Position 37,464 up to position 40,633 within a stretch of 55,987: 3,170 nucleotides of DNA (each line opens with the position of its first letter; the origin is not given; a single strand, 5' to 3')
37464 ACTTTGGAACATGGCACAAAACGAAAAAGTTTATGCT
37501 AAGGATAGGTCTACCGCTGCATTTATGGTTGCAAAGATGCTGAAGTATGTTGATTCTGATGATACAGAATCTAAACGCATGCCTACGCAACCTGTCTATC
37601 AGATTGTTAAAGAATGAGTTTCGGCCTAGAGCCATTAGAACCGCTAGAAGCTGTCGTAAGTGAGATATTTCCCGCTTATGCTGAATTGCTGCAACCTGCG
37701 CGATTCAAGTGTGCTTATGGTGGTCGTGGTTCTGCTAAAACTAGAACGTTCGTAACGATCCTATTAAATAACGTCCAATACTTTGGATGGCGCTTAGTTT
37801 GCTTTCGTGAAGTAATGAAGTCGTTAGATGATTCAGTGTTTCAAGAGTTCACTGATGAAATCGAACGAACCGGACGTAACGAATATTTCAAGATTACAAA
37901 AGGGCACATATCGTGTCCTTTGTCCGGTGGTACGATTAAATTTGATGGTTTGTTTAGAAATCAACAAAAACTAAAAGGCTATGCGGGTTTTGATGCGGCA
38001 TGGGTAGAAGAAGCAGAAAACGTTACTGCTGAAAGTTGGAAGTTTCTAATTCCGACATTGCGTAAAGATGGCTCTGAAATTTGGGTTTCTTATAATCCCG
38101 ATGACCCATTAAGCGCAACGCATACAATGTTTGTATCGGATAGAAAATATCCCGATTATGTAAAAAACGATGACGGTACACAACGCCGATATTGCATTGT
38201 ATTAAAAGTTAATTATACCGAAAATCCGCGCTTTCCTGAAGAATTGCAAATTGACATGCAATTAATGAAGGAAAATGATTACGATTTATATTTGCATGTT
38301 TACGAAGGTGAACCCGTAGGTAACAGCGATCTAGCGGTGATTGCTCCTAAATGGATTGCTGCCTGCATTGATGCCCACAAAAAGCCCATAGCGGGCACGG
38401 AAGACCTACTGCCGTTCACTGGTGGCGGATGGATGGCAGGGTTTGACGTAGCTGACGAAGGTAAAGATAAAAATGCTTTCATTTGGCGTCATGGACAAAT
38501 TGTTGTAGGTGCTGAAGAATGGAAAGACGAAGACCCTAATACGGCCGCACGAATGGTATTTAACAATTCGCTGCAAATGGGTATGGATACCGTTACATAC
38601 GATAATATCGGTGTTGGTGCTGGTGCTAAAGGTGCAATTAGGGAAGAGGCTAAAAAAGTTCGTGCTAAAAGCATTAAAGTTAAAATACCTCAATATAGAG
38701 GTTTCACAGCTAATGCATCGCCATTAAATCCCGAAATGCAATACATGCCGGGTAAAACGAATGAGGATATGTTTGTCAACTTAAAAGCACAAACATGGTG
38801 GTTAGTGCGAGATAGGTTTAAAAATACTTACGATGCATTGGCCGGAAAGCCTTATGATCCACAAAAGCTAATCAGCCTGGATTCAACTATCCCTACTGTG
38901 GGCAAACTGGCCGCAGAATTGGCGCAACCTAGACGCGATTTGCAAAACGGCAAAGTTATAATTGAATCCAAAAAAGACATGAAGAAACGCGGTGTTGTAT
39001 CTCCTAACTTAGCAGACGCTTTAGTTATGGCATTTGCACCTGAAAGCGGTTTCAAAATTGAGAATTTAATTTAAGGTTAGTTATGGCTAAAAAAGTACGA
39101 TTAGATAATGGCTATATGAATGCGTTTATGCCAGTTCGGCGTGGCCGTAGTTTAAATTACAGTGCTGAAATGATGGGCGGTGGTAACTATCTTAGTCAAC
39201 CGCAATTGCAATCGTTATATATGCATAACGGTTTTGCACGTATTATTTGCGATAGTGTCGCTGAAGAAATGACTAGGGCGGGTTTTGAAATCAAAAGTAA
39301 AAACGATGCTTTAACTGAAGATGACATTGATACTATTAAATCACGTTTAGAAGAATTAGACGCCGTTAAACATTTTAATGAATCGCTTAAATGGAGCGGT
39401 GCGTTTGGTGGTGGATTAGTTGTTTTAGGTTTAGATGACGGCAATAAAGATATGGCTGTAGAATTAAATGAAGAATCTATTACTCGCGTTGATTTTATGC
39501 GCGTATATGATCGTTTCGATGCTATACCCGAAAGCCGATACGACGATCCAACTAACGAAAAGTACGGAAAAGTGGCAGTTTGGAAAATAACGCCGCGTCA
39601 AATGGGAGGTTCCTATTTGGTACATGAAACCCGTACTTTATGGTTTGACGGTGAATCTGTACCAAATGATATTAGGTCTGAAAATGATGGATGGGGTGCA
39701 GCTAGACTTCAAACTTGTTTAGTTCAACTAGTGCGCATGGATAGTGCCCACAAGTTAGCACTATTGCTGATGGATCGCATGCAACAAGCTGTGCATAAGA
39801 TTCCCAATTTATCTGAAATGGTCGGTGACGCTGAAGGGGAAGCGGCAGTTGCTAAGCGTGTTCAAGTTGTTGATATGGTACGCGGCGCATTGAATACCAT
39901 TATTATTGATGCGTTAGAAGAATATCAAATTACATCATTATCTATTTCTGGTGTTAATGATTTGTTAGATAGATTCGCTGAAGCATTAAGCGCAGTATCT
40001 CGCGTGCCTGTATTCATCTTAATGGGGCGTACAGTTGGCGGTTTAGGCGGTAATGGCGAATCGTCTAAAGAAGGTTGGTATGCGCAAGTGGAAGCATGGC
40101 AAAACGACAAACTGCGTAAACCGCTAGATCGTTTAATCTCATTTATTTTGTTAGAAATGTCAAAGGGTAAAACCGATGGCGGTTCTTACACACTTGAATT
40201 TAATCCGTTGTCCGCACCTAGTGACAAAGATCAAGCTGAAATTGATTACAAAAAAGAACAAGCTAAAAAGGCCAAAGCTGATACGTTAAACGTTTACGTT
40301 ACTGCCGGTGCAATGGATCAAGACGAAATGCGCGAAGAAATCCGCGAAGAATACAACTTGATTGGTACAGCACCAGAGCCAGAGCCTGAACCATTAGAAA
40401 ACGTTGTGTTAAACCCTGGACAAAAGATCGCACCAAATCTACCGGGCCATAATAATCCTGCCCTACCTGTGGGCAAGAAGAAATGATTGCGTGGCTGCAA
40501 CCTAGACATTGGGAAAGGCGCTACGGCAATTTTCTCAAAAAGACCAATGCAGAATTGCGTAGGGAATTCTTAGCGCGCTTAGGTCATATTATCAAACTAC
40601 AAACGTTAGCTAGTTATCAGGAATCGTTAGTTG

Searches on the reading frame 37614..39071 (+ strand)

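Call 8: search_protein_families(library=phrogs, proteins=[window:37614-39071:+], max_evalue=0.00001)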
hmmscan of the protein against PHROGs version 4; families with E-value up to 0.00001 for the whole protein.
window:37614-39071:+ (486 aa): 3 families
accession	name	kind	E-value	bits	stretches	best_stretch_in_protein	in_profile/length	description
phrog_3717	-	head and packaging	2.9e-47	162.4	1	14-248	7-238/277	terminase large subunit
phrog_2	-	head and packaging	6.9e-47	161.7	1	24-476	272-591/807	terminase large subunit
phrog_979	-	head and packaging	2.4e-11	44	1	35-164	172-306/642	terminase large subunit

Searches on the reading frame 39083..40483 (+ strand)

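Call 8: search_protein_families(library=phrogs, proteins=[window:39083-40483:+], max_evalue=0.00001)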
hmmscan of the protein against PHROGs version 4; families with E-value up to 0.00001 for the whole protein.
window:39083-40483:+ (467 aa): 7 families
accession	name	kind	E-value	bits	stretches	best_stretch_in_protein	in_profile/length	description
phrog_146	-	head and packaging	8.6e-102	342.9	1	3-437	19-444/587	portal protein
phrog_15528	-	head and packaging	2.6e-55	189.2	1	37-423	61-453/794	portal protein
phrog_12751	-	unknown function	1.1e-36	127.5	1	199-428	5-226/283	-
phrog_15615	-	head and packaging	4.4e-30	105.5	1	6-206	4-192/194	virion structural protein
phrog_220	-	head and packaging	1.4e-15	57.5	1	33-417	47-433/1338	minor head protein and DNA pilot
phrog_30637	-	unknown function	1e-10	41.1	1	245-423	70-240/1119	-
phrog_4660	-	head and packaging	3.8e-08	33.2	1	56-423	127-479/765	minor head protein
